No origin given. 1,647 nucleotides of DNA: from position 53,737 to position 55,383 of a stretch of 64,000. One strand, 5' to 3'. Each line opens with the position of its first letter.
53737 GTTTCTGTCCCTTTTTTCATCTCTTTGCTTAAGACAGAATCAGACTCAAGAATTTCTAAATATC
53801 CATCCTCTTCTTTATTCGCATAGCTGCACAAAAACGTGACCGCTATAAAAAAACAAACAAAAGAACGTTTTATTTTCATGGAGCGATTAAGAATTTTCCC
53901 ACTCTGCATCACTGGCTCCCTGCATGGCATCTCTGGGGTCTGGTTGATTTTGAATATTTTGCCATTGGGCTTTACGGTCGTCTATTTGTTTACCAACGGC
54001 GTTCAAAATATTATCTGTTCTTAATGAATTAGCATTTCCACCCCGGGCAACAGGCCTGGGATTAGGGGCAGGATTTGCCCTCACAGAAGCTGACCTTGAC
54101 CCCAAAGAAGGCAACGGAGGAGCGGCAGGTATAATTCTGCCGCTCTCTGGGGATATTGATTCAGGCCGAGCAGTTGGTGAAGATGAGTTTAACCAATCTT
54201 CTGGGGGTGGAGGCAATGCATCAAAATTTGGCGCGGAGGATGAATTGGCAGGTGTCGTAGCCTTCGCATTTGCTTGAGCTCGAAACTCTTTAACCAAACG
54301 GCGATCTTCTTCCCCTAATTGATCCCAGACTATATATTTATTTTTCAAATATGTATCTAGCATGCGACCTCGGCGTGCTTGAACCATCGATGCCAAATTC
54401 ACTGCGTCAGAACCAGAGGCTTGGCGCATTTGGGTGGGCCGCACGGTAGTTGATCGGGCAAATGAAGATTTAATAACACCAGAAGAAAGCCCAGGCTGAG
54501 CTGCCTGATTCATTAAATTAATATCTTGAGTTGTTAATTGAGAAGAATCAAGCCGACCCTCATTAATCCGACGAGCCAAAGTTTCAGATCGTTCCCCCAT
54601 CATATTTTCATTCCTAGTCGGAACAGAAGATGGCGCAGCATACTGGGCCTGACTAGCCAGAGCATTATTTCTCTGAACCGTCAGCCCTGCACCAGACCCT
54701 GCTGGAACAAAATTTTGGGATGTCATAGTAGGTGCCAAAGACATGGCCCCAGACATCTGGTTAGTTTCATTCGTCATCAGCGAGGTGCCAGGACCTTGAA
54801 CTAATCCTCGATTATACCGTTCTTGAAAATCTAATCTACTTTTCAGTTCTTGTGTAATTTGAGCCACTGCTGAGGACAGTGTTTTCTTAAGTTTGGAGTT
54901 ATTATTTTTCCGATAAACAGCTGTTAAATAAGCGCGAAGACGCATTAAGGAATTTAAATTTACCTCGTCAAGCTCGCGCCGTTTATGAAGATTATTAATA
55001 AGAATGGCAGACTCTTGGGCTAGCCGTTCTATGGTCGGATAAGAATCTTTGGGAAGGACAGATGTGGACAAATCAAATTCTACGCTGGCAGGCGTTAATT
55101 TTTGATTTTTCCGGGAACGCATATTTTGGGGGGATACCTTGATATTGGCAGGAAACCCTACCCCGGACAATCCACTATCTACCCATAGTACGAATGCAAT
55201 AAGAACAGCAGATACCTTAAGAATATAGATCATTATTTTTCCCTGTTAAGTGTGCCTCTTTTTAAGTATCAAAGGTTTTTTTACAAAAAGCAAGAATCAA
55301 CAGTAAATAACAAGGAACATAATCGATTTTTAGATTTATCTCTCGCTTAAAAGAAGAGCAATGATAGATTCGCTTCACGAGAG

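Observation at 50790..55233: Two-gene operon encoding a giant coiled-coil secreted protein and a proline-rich disordered partner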

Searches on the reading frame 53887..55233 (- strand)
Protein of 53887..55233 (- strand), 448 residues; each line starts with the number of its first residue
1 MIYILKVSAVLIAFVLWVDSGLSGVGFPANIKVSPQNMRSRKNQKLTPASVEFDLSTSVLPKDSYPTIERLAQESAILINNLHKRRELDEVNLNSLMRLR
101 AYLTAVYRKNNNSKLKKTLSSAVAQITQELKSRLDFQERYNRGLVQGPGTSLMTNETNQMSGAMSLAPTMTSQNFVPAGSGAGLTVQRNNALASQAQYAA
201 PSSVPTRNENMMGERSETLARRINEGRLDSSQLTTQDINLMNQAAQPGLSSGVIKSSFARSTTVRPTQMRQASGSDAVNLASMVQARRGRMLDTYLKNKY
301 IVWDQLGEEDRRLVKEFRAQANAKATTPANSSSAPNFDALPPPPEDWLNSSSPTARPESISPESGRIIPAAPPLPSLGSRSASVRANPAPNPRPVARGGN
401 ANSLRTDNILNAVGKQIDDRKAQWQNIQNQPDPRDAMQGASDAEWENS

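Call 4: search_protein_families(library=pfam, proteins=[window:53887-55233:-], max_evalue=1)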
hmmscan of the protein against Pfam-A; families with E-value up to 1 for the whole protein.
window:53887-55233:- (448 aa): 0 families

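Call 5: search_protein_families(library=ncbifam, proteins=[window:53887-55233:-], max_evalue=1)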
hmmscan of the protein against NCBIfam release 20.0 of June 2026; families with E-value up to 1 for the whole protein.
window:53887-55233:- (448 aa): 0 families

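Call 8: find_homologous_proteins(query=window:53887-55233:-, max_evalue=0.01)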
Query window:53887-55233:- (448 aa): 5 proteins with E <= 0.01 among 8000 candidates.
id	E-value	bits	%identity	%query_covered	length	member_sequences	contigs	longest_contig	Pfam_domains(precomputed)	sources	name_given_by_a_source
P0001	2.2e-285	964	100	100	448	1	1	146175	-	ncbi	ncbi:MAG: hypothetical protein ACK5PQ_01880 [Alphaproteobacteria bacterium]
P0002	4.1e-225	766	84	100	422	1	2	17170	-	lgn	-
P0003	2.0e-70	256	38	100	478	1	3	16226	-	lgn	-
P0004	2.5e-64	236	36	100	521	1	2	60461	-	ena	-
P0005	1.8e-38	151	34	64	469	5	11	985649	-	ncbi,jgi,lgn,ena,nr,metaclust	ncbi:MAG: hypothetical protein A2977_00630 [Alphaproteobacteria bacterium RIFCSPLOWO2_01_FULL_45_8]|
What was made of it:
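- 53887..55233 (-): Small gene (448 aa + stop): exported, largely disordered, proline-rich partner protein. Identical to NCBI MAG protein ACK5PQ_01880 (call 8).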

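Call 10: find_encoding_contigs(protein=P0005, flank=10000, max_places=3)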
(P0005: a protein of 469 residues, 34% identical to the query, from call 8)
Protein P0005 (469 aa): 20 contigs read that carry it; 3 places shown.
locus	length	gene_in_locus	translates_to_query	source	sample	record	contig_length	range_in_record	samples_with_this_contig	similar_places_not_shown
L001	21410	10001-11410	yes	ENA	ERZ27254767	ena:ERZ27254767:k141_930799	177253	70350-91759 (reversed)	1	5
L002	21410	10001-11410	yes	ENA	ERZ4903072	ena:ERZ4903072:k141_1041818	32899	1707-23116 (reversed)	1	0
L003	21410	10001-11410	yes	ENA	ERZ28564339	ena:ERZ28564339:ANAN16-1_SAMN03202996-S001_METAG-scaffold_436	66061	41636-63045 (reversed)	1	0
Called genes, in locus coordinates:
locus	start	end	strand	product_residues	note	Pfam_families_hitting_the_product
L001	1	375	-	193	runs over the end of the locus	PF01553:Acyltransferase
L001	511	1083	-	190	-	PF02698:DUF218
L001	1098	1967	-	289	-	-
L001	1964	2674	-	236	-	PF00005:ABC_tran, PF13304:AAA_21 (faint)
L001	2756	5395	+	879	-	PF01411:tRNA-synt_2c, PF07973:tRNA_SAD, PF02272:DHHA1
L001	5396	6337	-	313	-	PF01075:Glyco_transf_9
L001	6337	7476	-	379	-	PF13439:Glyco_transf_4, PF13477:Glyco_trans_4_2 (weak), PF13579:Glyco_trans_4_4, PF20706:GT4-conflict, PF00534:Glycos_transf_1, PF13692:Glyco_trans_1_4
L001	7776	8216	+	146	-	PF00829:Ribosomal_L21p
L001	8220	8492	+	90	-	PF01016:Ribosomal_L27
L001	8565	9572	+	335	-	PF00102:Y_phosphatase, PF22784:PTP-SAK (faint), PF00782:DSPc (weak), PF22785:Tc-R-P (weak)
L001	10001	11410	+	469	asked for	-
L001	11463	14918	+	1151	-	-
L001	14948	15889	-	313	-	PF03331:LpxC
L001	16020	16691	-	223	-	PF03193:RsgA_GTPase (weak), PF01926:MMR_HSR1, PF02421:FeoB_N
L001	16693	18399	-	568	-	PF14849:YidC_periplas, PF02096:60KD_IMP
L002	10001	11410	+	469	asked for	-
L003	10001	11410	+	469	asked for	-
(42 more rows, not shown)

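Call 11: find_encoding_contigs(protein=P0004, flank=10000, max_places=2)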
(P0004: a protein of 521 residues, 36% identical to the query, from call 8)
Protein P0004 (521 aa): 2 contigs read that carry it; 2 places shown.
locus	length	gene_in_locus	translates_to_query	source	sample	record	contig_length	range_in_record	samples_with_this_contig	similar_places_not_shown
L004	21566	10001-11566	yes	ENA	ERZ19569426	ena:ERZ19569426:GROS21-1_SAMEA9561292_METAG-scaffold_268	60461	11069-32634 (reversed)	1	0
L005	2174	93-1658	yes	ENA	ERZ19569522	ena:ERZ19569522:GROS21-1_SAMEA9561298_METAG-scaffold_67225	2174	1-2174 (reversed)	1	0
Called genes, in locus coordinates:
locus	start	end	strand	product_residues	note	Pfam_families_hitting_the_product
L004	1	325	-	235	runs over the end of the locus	PF00005:ABC_tran, PF13304:AAA_21 (faint)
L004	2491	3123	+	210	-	PF07973:tRNA_SAD, PF02272:DHHA1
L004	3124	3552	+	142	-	PF10604:Polyketide_cyc2, PF08327:AHSA1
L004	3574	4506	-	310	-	PF01075:Glyco_transf_9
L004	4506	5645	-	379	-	PF13439:Glyco_transf_4, PF13579:Glyco_trans_4_4, PF13477:Glyco_trans_4_2 (weak), PF20706:GT4-conflict (weak), PF00534:Glycos_transf_1, PF13692:Glyco_trans_1_4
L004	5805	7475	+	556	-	-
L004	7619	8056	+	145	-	PF00829:Ribosomal_L21p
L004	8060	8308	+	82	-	PF01016:Ribosomal_L27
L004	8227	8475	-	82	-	-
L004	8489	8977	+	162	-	PF14366:DUF4410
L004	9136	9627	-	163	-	-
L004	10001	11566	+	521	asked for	-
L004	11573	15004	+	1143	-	-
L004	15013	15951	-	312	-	PF03331:LpxC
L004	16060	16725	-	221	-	PF03193:RsgA_GTPase (weak), PF00009:GTP_EFTU (faint), PF01926:MMR_HSR1, PF02421:FeoB_N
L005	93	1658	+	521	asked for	-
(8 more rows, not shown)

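Call 12: find_encoding_contigs(protein=P0003, flank=10000, max_places=2)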
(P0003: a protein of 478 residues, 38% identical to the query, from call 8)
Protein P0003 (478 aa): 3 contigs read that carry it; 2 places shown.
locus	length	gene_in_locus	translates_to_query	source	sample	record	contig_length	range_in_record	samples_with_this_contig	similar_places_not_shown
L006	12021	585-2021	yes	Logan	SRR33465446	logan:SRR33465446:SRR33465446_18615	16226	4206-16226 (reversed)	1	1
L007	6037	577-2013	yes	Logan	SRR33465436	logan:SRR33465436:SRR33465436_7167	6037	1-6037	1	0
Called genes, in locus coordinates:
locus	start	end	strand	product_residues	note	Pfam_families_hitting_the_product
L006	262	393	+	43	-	-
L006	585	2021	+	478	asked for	-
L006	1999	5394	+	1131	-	-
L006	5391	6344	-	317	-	PF03331:LpxC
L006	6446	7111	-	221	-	PF03193:RsgA_GTPase (weak), PF00009:GTP_EFTU (faint), PF01926:MMR_HSR1, PF02421:FeoB_N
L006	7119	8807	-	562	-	PF14849:YidC_periplas, PF02096:60KD_IMP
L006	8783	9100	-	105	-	PF01809:YidD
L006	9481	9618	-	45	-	PF00468:Ribosomal_L34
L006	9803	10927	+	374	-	PF05686:Glyco_transf_90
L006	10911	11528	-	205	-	PF02674:Colicin_V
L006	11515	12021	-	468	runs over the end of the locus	PF18073:Zn_ribbon_LapB, PF13481:AAA_25, PF03796:DnaB_C (faint), PF06745:ATPase, PF23442:DUF7125, PF13401:AAA_22 (weak), PF05362:Lon_C (weak), PF13541:ChlI, +2 more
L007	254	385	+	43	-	-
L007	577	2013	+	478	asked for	-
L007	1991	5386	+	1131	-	-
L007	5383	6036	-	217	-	?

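Call 13: find_encoding_contigs(protein=P0002, flank=10000, max_places=2)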
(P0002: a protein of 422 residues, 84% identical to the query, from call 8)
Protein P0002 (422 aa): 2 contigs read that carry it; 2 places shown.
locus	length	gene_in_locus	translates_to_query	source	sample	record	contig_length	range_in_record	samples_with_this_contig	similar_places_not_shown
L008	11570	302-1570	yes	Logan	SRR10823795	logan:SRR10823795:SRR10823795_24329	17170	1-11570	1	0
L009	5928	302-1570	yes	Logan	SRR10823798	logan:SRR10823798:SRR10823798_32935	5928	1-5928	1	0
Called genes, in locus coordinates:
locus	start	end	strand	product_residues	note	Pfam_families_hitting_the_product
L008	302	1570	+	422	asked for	-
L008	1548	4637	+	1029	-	-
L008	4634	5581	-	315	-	PF03331:LpxC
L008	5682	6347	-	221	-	PF03193:RsgA_GTPase (weak), PF00009:GTP_EFTU (faint), PF01926:MMR_HSR1, PF02421:FeoB_N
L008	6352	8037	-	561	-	PF14849:YidC_periplas, PF02096:60KD_IMP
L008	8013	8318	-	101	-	PF01809:YidD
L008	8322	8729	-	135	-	PF00825:Ribonuclease_P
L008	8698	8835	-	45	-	PF00468:Ribosomal_L34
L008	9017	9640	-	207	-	PF02674:Colicin_V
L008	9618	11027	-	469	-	PF18073:Zn_ribbon_LapB, PF13481:AAA_25, PF03796:DnaB_C (faint), PF06745:ATPase, PF23442:DUF7125 (weak), PF13401:AAA_22 (weak), PF05362:Lon_C (weak), PF13541:ChlI, +1 more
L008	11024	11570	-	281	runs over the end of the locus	PF00005:ABC_tran, PF13304:AAA_21 (faint)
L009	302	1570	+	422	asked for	-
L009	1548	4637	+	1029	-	-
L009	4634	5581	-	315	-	PF03331:LpxC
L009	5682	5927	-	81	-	?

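Call 22: search_solved_structures(query=A1, max_evalue=10, show_alignments=3)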
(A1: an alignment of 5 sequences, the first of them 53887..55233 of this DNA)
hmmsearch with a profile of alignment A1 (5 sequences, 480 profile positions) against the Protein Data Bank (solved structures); distinct sequences matched with E-value up to 10: 0.

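Call 42: predict_structure(alignment_id=A1)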
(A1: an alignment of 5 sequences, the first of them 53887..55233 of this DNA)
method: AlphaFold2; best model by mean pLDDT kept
length: 448 residues; sequences in the alignment: 5
mean_pLDDT: 50.9   pTM: 0.25
mean pLDDT of the five models: 50.9, 47.3, 44.5, 42.7, 42.5
residues with pLDDT >= 90: 8; 70-90: 72; 50-70: 125; < 50: 243
segments of 3 or more residues with pLDDT < 50: 1-46, 83-91, 145-211, 246-277, 326-340, 346-407, 442-448
pLDDT, mean of each block of 10 residues (from residue 1): 35 40 33 32 45 55 52 58 45 62 66 67 67 62 47 29 30 30 29 30 37 66 74 75 51 28 30 45 80 88 88 90 54 41 48 34 39 42 33 40 48 69 74 54 47
secondary structure, 60 per line:
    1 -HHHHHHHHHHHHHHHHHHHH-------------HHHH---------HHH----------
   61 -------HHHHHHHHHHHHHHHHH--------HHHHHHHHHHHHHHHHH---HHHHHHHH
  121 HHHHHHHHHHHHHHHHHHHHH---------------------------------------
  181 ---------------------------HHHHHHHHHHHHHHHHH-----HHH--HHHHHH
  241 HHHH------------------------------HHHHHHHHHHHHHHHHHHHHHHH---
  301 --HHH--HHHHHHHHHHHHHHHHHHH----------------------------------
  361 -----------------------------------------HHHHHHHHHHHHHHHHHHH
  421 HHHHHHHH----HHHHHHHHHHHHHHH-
elements in order: H2-21 H35-38 H68-84 H93-109 H113-141 H208-224 H235-244 H275-297 H308-326 H402-428 H433-447
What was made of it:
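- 53887..55233 (-): AF2 mean pLDDT 51, mostly disordered with discrete helices (call 42).
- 54799..55083 (-): Family-defining N-domain of the small protein (aa 51-145; .................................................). AF2 predicts three helices at pLDDT 55-67 (call 42).
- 54505..54594 (-): Helix-loop-helix motif copy 1 (aa 214-243, ............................). AF2 helices 208-224 and 235-244 (call 42).
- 54280..54378 (-): Helix-loop-helix motif copy 2 (aa 286-318, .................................). Best-predicted part of the AF2 model (pLDDT 80-90, helices 275-297 and 308-326; call 42).
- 53944..54024 (-): Conserved amphipathic helix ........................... (aa 404-430). AF2 helix 402-428, pLDDT about 70 (call 42).
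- On WASP-family / RickA-type class I nucleation-promoting factor: A helix is predicted at 402-428 (pLDDT about 70; call 42).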

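Call 54: search_protein_representatives(alignment_id=A1)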
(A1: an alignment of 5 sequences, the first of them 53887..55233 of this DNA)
Query: 5 sequences, 480 profile positions. Proteins with E-value up to 0.001 (for the whole library): 15; up to 1e-10: 13; up to 1e-30: 8. The best 15 are listed.
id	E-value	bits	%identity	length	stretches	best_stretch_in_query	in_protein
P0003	1.2e-238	809.5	-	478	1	1-480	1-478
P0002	1.3e-201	687.4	-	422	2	234-480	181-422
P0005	5.1e-167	573.3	-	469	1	2-409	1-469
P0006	1.3e-109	383.9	-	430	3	11-281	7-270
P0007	9.3e-80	285.5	-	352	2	50-186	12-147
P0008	1.6e-76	274.8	-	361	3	29-268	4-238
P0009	2.7e-42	162.0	-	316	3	53-189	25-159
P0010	5.7e-42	160.9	-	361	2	61-162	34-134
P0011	6.8e-19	84.8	-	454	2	57-135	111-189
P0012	2.4e-16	76.4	-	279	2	58-132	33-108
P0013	1.5e-15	73.8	-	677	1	58-144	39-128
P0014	7.2e-13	64.9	-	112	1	48-124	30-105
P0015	6.4e-11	58.5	-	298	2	72-133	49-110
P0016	2.1e-07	46.9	-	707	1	56-141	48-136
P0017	2.6e-04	36.7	-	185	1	321-480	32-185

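Call 58: find_homologous_proteins(query=A5, max_evalue=0.001)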
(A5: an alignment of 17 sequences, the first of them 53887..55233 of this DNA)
Query A5 (17 sequences) (448 aa, profile of the alignment): 6 proteins with E <= 0.001 among 8000 candidates.
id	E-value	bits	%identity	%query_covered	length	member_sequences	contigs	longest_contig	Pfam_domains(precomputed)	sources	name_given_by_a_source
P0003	4.1e-145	503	38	100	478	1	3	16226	-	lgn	-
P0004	3.2e-144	500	36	100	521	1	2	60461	-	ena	-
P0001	4.7e-140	486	100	100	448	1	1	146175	-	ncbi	ncbi:MAG: hypothetical protein ACK5PQ_01880 [Alphaproteobacteria bacterium]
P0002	1.0e-136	475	84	100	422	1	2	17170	-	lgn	-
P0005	4.5e-109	384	34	64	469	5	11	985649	-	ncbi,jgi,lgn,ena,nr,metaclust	ncbi:MAG: hypothetical protein A2977_00630 [Alphaproteobacteria bacterium RIFCSPLOWO2_01_FULL_45_8]|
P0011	1.1e-83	300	31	25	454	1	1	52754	-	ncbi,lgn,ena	ncbi:MAG: hypothetical protein WCG05_03630 [Alphaproteobacteria bacterium]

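Call 59: find_encoding_contigs(protein=P0011, flank=10000, max_places=2)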
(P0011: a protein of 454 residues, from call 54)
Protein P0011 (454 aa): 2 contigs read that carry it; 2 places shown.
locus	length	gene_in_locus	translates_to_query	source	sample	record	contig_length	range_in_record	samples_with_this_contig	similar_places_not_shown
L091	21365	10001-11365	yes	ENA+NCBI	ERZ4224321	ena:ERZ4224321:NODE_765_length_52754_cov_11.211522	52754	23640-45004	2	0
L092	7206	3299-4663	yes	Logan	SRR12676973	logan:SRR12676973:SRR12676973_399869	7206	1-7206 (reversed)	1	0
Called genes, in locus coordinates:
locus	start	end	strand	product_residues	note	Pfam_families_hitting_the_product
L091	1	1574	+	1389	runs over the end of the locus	PF04563:RNA_pol_Rpb2_1, PF04561:RNA_pol_Rpb2_2, PF04565:RNA_pol_Rpb2_3, PF10385:RNA_pol_Rpb2_45, PF00562:RNA_pol_Rpb2_6, PF04560:RNA_pol_Rpb2_7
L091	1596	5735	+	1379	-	PF04997:RNA_pol_Rpb1_1, PF00623:RNA_pol_Rpb1_2, PF04983:RNA_pol_Rpb1_3, PF05000:RNA_pol_Rpb1_4, PF04998:RNA_pol_Rpb1_5, PF21668:RPOC_hybrid (faint)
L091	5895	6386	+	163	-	-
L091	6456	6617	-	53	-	-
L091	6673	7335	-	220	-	PF00484:Pro_CA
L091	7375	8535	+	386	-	PF21016:RlmN_N, PF04055:Radical_SAM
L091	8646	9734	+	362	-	PF03702:AnmK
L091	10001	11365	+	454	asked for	-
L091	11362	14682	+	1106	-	-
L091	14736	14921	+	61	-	-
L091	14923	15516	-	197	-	-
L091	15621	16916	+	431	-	PF17125:Methyltr_RsmF_N, PF22458:RsmF-B_ferredox, PF01209:Ubie_methyltran, PF01728:FtsJ (weak), PF01135:PCMT (weak), PF01189:Methyltr_RsmB-F, PF13649:Methyltransf_25, PF13847:Methyltransf_31, +2 more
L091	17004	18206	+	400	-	PF12799:LRR_4 (faint), PF13855:LRR_8 (faint), PF23598:LRR_14, PF27087:LRR_TMOD-LMOD (faint), PF27089:PRAME_C (faint), PF13516:LRR_6 (faint), PF23598:LRR_14 (weak)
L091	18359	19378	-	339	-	-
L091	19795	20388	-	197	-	PF02660:G3P_acyltransf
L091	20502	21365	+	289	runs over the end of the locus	PF13145:Rotamase_2 (weak), PF00639:Rotamase (weak)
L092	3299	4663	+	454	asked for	-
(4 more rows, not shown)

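Call 60: find_encoding_contigs(protein=P0013, flank=10000, max_places=2)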
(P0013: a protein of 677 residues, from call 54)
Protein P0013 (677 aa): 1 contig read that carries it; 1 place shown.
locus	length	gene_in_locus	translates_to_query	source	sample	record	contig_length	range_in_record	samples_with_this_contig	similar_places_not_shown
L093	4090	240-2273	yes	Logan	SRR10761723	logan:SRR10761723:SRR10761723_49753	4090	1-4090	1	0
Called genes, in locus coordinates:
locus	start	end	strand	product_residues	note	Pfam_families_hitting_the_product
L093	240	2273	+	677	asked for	-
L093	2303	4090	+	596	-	?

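Call 64: find_encoding_contigs(protein=P0016, flank=10000, max_places=1)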
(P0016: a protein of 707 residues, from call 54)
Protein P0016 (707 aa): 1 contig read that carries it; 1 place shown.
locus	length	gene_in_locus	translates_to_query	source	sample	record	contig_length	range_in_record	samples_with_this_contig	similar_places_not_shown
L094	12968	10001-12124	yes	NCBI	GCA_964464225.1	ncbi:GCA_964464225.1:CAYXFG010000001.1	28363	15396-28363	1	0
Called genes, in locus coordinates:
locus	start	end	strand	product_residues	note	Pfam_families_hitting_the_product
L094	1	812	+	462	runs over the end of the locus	PF00749:tRNA-synt_1c, PF19269:Anticodon_2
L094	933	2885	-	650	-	PF03979:Sigma70_r1_1, PF00140:Sigma70_r1_2, PF04546:Sigma70_ner, PF04542:Sigma70_r2, PF04539:Sigma70_r3, PF04545:Sigma70_r4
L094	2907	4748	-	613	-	PF01807:Zn_ribbon_DnaG, PF08275:DNAG_N, PF01751:Toprim, PF13362:Toprim_3 (weak), PF13662:Toprim_4, PF13155:Toprim_2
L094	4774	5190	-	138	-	PF09424:YqeY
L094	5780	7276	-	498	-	PF02661:Fic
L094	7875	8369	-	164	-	-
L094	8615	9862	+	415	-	-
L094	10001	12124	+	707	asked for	-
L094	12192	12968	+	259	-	?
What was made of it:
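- Nearby genes in relatives include a eukaryotic-type tyrosine phosphatase, a Fic protein and an LRR protein (calls 10, 64, 59).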

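Call 65: find_encoding_contigs(protein=P0010, flank=10000, max_places=1)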
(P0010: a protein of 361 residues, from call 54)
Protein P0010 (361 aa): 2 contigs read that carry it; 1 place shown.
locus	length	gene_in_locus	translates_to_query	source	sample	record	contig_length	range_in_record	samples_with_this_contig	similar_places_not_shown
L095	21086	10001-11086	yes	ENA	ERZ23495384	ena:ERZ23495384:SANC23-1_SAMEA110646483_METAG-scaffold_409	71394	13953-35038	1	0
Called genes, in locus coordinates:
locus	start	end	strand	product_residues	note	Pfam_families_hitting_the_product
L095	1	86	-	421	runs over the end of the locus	PF13742:tRNA_anti_2, PF01336:tRNA_anti-codon, PF02601:Exonuc_VII_L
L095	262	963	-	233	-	PF01553:Acyltransferase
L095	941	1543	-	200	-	PF02698:DUF218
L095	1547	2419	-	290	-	-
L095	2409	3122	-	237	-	PF00005:ABC_tran, PF13304:AAA_21 (faint)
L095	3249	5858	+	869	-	PF01411:tRNA-synt_2c, PF07973:tRNA_SAD, PF02272:DHHA1 (weak)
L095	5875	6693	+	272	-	-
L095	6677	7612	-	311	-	PF01075:Glyco_transf_9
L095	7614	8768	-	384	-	PF13439:Glyco_transf_4, PF13579:Glyco_trans_4_4, PF00534:Glycos_transf_1, PF13692:Glyco_trans_1_4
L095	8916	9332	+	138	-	PF00829:Ribosomal_L21p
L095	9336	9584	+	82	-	PF01016:Ribosomal_L27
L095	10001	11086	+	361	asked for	-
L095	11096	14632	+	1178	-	-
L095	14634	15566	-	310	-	PF03331:LpxC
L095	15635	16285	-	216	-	PF03193:RsgA_GTPase (weak), PF00009:GTP_EFTU (faint), PF01926:MMR_HSR1, PF02421:FeoB_N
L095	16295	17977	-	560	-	PF14849:YidC_periplas, PF02096:60KD_IMP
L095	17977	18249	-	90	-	PF01809:YidD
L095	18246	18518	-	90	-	PF00825:Ribonuclease_P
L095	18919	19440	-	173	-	PF02674:Colicin_V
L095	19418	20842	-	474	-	PF18073:Zn_ribbon_LapB, PF13481:AAA_25, PF03796:DnaB_C (faint), PF06745:ATPase, PF13401:AAA_22 (weak), PF13541:ChlI (weak)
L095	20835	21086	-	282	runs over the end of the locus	PF00005:ABC_tran, PF13304:AAA_21 (faint)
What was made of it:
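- The locus is in stable synteny next to lpxC, yidC and LPS glycosyltransferase genes (calls 10-13, 65).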

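Call 66: find_encoding_contigs(protein=P0007, flank=10000, max_places=1)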
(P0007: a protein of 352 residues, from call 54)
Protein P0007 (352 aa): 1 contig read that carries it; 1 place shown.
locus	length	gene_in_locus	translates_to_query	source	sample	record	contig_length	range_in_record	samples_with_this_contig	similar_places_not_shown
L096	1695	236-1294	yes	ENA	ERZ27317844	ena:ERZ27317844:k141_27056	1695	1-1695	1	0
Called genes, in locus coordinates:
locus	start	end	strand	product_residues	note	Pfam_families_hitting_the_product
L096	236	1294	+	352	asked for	-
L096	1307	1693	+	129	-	?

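Call 67: find_encoding_contigs(protein=P0015, flank=10000, max_places=1)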
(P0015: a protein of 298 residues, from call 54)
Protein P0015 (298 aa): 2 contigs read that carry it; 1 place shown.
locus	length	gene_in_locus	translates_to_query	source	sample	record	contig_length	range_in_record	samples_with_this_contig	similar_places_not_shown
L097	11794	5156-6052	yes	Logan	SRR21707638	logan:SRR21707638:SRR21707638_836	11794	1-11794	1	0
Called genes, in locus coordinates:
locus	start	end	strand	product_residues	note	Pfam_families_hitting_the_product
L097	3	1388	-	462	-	?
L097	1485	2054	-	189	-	PF00226:DnaJ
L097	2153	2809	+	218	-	-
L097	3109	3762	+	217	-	-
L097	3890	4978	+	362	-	-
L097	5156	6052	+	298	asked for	-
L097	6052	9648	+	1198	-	-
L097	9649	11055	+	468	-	PF00224:PK, PF02887:PK_C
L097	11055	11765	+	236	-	PF08032:SpoU_sub_bind, PF00588:SpoU_methylase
